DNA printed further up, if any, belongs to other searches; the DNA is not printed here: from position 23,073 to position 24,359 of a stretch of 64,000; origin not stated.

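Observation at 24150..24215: Intein ends in Gly-Gln instead of the canonical His-Asn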

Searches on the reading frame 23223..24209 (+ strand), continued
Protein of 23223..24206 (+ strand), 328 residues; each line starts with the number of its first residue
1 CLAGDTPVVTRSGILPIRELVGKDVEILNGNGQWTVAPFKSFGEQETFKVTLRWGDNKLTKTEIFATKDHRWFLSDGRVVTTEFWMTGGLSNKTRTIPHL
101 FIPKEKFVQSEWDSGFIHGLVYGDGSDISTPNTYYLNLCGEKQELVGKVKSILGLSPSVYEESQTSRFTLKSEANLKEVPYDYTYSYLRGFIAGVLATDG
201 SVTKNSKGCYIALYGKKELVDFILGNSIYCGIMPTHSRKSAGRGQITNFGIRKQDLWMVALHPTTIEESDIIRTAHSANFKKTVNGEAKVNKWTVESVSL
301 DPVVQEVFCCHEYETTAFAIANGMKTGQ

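Call 57: get_annotated_region(hit=H27, flank=300)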
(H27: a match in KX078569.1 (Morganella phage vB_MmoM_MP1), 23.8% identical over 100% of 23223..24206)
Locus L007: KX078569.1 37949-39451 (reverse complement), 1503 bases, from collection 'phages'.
description: Morganella phage vB_MmoM_MP1, complete genome.
organism: Morganella phage vB_MmoM_MP1 (NCBI taxid 1852628)
taxonomy: Viruses; Duplodnaviria; Heunggongvirae; Uroviricota; Caudoviricetes; Straboviridae; Gualtarvirus; Gualtarvirus mp1
host: Morganella sp.; source: wastewater plant raw effluent; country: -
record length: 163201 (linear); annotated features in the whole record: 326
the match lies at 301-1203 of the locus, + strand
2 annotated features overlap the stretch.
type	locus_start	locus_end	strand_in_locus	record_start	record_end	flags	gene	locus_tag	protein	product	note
CDS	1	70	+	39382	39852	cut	-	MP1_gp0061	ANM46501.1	recombinase endonuclease VII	-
CDS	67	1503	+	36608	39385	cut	-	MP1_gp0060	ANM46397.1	anaerobic NTP reductase large subunit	-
